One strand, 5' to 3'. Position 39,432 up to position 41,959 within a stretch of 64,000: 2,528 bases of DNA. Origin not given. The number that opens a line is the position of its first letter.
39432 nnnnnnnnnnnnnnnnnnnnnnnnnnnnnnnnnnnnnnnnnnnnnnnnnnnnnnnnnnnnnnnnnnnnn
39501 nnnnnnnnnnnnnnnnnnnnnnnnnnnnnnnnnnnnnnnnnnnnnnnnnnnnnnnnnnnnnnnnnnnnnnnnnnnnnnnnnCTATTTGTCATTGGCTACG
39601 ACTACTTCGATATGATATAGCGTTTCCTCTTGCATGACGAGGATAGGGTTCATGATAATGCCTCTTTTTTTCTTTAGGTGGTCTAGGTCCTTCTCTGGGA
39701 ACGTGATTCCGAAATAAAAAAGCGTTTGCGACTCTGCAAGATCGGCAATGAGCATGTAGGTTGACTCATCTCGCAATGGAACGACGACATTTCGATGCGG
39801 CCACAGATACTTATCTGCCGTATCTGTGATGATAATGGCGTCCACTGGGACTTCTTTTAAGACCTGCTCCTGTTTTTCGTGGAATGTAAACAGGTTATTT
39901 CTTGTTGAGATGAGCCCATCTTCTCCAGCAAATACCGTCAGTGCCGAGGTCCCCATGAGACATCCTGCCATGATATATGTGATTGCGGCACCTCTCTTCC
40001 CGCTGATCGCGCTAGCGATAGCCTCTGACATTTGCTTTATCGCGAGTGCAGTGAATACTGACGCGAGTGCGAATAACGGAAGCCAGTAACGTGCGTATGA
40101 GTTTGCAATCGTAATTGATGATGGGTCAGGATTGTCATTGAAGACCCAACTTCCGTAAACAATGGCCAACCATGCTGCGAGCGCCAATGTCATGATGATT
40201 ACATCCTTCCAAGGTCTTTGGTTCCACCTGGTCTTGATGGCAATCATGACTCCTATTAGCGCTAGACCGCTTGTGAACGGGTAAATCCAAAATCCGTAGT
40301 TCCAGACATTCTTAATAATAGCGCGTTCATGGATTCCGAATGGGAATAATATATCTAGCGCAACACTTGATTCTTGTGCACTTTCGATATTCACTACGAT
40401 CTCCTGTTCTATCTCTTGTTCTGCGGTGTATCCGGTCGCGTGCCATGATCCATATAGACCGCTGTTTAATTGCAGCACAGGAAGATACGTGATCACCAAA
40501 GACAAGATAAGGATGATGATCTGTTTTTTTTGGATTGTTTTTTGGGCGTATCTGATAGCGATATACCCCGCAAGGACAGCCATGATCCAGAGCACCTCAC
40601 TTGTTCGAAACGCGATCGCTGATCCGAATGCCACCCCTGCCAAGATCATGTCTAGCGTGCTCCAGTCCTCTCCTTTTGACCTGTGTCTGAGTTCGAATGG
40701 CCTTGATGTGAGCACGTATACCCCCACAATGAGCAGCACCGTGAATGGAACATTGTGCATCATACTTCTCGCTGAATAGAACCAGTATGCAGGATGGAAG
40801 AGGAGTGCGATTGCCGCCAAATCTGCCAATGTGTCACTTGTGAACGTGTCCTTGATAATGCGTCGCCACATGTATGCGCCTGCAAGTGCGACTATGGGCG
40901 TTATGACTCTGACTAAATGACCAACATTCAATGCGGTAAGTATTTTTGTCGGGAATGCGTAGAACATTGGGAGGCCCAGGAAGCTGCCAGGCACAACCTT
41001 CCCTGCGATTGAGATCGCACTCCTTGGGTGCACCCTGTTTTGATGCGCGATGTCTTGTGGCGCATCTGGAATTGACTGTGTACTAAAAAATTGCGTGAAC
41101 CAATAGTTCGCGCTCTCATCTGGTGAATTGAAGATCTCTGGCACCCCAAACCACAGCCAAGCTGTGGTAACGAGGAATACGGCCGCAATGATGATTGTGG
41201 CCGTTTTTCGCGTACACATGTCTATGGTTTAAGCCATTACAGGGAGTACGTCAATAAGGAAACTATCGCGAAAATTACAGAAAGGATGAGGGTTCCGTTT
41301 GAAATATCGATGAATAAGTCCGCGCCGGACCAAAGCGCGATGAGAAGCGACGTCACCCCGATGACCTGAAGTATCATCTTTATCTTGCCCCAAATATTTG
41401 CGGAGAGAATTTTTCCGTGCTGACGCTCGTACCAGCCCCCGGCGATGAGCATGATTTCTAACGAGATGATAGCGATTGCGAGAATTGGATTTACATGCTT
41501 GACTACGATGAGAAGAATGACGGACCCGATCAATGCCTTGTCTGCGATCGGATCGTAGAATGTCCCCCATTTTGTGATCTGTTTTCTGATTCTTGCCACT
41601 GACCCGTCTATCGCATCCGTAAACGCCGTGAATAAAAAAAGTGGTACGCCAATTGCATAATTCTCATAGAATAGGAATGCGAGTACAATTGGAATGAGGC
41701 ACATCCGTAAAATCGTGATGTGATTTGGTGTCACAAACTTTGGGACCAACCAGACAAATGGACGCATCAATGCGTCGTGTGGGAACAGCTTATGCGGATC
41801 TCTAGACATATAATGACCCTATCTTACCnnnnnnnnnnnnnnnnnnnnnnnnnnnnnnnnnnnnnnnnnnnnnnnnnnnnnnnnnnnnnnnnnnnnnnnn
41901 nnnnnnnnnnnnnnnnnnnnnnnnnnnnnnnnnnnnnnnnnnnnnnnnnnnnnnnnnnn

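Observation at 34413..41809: Nine-gene translationally coupled operon fusing lipid-carrier glycosylation genes with rhamnose synthesis and HIT/NUDIX enzymes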

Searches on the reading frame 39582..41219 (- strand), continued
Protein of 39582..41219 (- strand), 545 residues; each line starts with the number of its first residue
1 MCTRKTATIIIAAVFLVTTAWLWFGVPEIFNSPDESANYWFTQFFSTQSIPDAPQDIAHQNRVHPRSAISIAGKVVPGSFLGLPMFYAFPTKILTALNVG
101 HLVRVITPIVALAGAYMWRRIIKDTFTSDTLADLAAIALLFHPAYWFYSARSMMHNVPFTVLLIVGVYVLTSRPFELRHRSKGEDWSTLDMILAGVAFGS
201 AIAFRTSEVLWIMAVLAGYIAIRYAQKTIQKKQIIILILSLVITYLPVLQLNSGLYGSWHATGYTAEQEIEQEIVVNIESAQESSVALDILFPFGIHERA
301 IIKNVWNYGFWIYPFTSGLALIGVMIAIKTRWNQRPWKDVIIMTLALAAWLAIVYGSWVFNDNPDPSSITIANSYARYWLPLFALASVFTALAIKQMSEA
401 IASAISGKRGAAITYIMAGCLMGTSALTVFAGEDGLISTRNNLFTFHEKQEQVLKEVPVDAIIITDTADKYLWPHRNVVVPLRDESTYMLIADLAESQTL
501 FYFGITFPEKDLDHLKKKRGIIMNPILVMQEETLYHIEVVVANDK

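Call 70: find_encoding_contigs(protein=P0001, flank=1000, max_places=3)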
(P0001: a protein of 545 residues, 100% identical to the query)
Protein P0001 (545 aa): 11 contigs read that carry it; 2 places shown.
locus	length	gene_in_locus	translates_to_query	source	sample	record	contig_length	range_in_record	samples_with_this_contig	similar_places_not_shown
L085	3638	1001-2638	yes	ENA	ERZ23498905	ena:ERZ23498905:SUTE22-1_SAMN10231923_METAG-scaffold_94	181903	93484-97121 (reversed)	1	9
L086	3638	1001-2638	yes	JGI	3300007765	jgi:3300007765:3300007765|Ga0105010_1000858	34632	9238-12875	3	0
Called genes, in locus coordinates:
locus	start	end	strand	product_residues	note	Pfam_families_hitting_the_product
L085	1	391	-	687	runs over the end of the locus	-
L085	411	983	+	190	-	PF01066:CDP-OH_P_transf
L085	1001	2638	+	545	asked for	-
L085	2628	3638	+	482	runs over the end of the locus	-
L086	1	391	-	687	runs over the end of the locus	-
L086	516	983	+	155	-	PF01066:CDP-OH_P_transf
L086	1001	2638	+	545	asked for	-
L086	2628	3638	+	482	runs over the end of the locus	-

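Call 82: find_encoding_contigs(protein=P0082, flank=10000, max_places=1)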
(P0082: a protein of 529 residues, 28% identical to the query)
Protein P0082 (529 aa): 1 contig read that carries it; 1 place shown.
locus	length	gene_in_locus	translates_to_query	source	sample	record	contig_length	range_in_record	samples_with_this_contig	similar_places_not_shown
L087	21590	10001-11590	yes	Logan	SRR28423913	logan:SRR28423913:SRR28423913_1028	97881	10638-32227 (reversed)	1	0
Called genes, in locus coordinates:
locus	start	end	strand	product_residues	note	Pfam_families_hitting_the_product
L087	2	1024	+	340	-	PF04321:RmlD_sub_bind (weak), PF01073:3Beta_HSD, PF01370:Epimerase, PF02719:Polysacc_synt_2 (weak), PF07993:NAD_binding_4, PF16363:GDP_Man_Dehyd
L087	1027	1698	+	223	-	PF00535:Glycos_transf_2, PF13641:Glyco_tranf_2_3 (weak)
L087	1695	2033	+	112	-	PF10066:DUF2304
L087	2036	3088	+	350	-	PF00535:Glycos_transf_2, PF13641:Glyco_tranf_2_3, PF13632:Glyco_trans_2_3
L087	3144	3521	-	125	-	PF06397:Desulfoferrod_N, PF01880:Desulfoferrodox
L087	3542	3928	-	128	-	PF13473:Cupredoxin_1, PF00127:Copper-bind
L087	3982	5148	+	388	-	PF08323:Glyco_transf_5 (weak), PF20706:GT4-conflict (faint), PF13439:Glyco_transf_4, PF13579:Glyco_trans_4_4, PF00534:Glycos_transf_1, PF13692:Glyco_trans_1_4, PF13524:Glyco_trans_1_2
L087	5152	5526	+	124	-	PF04892:VanZ-LLP1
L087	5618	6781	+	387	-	PF13439:Glyco_transf_4, PF13579:Glyco_trans_4_4, PF00534:Glycos_transf_1, PF13692:Glyco_trans_1_4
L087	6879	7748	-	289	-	PF01113:DapB_N, PF05173:DapB_C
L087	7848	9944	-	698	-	-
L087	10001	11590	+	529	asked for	PF13231:PMT_2 (weak)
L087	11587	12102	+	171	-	-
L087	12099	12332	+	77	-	-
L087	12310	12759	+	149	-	PF00908:dTDP_sugar_isom, PF05523:FdtA, PF14667:Polysacc_synt_C (weak)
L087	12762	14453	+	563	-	PF12250:AftA_N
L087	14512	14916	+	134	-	PF11969:DcpS_C, PF01230:HIT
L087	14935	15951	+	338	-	PF01073:3Beta_HSD, PF01370:Epimerase, PF02719:Polysacc_synt_2, PF04321:RmlD_sub_bind, PF13460:NAD_binding_10 (weak), PF16363:GDP_Man_Dehyd, PF07993:NAD_binding_4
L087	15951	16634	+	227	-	-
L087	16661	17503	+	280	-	PF01370:Epimerase, PF02719:Polysacc_synt_2 (faint), PF04321:RmlD_sub_bind, PF16363:GDP_Man_Dehyd, PF07993:NAD_binding_4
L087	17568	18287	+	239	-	PF00483:NTP_transferase, PF12804:NTP_transf_3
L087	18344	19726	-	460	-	PF08308:PEGA, PF26550:Tricorn_2nd (weak)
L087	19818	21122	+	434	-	PF00275:EPSP_synthase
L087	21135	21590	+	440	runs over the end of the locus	PF22694:CtpB_N-like, PF00595:PDZ, PF13180:PDZ_2, PF17820:PDZ_6, PF03572:Peptidase_S41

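Call 83: find_encoding_contigs(protein=P0085, flank=10000, max_places=1)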
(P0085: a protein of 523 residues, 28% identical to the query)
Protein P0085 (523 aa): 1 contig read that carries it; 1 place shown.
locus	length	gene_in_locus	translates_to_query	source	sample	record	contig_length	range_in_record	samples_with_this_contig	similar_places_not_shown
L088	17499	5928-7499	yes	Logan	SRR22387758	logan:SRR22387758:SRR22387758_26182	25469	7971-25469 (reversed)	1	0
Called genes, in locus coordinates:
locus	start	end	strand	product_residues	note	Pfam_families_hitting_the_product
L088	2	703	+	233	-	?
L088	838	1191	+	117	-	-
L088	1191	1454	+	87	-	-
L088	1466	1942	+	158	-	PF08211:dCMP_cyt_deam_2 (weak), PF00383:dCMP_cyt_deam_1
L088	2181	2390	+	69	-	-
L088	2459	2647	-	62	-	-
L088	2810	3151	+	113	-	-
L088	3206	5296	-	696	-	-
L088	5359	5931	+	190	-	PF01066:CDP-OH_P_transf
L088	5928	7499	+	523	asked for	-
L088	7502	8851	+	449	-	-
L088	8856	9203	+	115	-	-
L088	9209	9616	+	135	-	PF11969:DcpS_C, PF01230:HIT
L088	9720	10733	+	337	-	PF01073:3Beta_HSD, PF01370:Epimerase, PF02719:Polysacc_synt_2, PF04321:RmlD_sub_bind, PF16363:GDP_Man_Dehyd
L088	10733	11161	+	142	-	PF05523:FdtA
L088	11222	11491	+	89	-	-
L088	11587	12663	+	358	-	PF00483:NTP_transferase, PF12804:NTP_transf_3 (weak), PF24894:Hexapep_GlmU (faint), PF00132:Hexapep (weak), PF25084:LbH_EIF2B, PF25087:GMPPB_C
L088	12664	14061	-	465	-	PF08308:PEGA, PF23381:Beta-prop_IFT122_1st (faint)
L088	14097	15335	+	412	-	PF22694:CtpB_N-like, PF00595:PDZ, PF13180:PDZ_2, PF17820:PDZ_6, PF03572:Peptidase_S41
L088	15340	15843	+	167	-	PF00293:NUDIX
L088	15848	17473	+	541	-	PF01656:CbiA (weak), PF06418:CTP_synth_N, PF00117:GATase, PF07722:Peptidase_C26 (faint)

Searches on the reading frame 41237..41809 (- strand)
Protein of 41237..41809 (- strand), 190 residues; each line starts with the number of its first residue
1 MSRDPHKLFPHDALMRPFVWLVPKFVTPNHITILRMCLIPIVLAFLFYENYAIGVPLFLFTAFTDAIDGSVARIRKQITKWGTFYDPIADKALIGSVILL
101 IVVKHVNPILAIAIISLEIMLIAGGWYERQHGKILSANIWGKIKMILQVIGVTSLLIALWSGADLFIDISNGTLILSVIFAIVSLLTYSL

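Call 4: search_protein_families(library=pfam, proteins=[window:41237-41809:-], max_evalue=0.01)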
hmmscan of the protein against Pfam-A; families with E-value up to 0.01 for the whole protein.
window:41237-41809:- (190 aa): 1 family
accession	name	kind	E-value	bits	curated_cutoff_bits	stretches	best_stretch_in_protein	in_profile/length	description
PF01066.26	CDP-OH_P_transf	-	6.2e-30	105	22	1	26-182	2-151/152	CDP-alcohol phosphatidyltransferase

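Call 5: search_protein_families(library=ncbifam, proteins=[window:41237-41809:-], max_evalue=0.01)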
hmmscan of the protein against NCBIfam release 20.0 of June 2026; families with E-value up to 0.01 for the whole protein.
window:41237-41809:- (190 aa): 9 families
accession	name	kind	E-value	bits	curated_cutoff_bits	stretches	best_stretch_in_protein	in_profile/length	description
TIGR00560.1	pgsA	equivalog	5.8e-28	98.6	109.1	1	26-189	2-173/183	CDP-diacylglycerol--glycerol-3-phosphate 3-phosphatidyltransferase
NF008090.0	PRK10832.1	equivalog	4.8e-14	52.9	304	1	25-188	3-171/182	CDP-diacylglycerol--glycerol-3-phosphate 3-phosphatidyltransferase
NF053678.1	ClpnSynClsA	equivalog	1.2e-13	51.6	240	1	27-159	5-140/180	cardiolipin synthase ClsA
NF040950.1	archin_ph_syn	equivalog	8.3e-13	48.6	180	1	25-117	23-117/191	archaetidylinositol phosphate synthase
NF045883.1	PIPSynth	equivalog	5.6e-10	39.2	170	1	20-117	17-121/197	phosphatidylinositol phosphate synthase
NF041135.1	IPPtranDIPPsyn_Thcocales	equivalog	2.9e-08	33.1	580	1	24-151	248-376/419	bifunctional L-myo-inositol-1-phosphate cytidylyltransferase/CDP-L-myo-inositol myo-inositolphosphotransferase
NF038086.1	anchor_synt_A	exception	0.00013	21.8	200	1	49-111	30-91/222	protein sorting system archaetidylserine synthase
TIGR00473.1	pssA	equivalog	0.00058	20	107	1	50-115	19-85/153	CDP-diacylglycerol--serine O-phosphatidyltransferase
NF052561.1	PIPSynBT1523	equivalog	0.00068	19.4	350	1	26-92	25-101/232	hypothetical protein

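Call 65: search_solved_structures(query=window:41237-41809:-, max_evalue=0.01)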
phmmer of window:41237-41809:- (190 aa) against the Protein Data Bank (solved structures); distinct sequences matched with E-value up to 0.01: 3.
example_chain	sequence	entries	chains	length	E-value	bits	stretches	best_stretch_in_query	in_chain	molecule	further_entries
7drj_A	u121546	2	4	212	6.8e-12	49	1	27-188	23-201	CDP-diacylglycerol--glycerol-3-phosphate 3-phosphatidyltransferase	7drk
4mnd_A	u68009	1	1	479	0.0035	20.5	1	25-151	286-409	CTP L-myo-inositol-1-phosphate cytidylyltransferase/CDP-L-myo-inositol myo-inositolphospho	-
4o6m_A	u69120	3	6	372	0.0071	19.5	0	21-109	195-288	AF2299, a CDP-alcohol phosphotransferase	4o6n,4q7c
